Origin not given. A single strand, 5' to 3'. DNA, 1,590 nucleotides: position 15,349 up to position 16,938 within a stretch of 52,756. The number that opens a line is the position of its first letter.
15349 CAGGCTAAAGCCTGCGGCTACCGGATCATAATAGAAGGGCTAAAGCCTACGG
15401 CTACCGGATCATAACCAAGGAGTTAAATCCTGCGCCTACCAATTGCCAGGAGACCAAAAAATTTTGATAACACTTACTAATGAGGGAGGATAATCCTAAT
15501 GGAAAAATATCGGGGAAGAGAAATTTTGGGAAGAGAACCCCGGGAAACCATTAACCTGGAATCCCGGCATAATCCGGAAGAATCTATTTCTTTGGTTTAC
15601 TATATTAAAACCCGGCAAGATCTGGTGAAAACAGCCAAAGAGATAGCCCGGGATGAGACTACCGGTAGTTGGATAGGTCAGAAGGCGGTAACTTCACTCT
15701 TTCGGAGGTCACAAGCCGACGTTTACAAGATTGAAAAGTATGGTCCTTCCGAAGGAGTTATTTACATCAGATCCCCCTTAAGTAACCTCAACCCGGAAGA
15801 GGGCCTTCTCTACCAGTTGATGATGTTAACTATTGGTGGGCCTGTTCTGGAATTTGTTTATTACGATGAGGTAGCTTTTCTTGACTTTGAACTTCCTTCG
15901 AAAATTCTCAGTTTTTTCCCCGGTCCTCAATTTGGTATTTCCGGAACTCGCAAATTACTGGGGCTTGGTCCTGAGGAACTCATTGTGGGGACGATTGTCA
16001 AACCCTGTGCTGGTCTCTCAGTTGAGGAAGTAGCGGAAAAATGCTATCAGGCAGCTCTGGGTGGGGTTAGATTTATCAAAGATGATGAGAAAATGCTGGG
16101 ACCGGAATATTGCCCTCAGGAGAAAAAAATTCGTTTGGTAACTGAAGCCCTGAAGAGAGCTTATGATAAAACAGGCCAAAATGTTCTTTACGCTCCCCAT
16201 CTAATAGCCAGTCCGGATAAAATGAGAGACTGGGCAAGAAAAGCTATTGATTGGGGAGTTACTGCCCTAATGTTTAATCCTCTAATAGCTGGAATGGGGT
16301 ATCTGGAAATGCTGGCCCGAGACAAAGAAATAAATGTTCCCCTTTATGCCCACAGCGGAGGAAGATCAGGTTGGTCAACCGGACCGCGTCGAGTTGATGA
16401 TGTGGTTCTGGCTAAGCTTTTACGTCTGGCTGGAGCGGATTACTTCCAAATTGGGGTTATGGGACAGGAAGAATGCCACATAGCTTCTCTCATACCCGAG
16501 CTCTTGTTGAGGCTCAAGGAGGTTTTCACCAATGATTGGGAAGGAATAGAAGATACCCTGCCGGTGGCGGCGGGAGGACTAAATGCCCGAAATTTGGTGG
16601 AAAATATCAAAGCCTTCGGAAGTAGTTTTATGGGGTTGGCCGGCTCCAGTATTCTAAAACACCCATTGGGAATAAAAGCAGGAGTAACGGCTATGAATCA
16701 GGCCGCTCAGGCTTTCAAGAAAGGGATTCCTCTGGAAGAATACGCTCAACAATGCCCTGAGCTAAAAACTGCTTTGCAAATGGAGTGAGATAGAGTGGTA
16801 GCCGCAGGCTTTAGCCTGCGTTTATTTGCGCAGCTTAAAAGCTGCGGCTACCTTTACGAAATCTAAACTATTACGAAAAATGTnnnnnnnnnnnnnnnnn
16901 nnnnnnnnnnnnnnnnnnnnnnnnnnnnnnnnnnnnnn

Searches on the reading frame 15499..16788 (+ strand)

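Call 35: search_protein_families(library=pfam, proteins=[window:15499-16788:+], max_evalue=0.0001)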
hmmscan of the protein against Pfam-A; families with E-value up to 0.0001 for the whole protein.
window:15499-16788:+ (429 aa): 2 families
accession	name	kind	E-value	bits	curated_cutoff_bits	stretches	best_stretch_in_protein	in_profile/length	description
PF00016.26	RuBisCO_large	-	4.5e-47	161.2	30.1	1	146-427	1-297/299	Ribulose bisphosphate carboxylase large chain, catalytic domain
PF02788.21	RuBisCO_large_N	-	3.5e-05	24.4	20.7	0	30-135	14-119/120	Ribulose bisphosphate carboxylase large chain, N-terminal domain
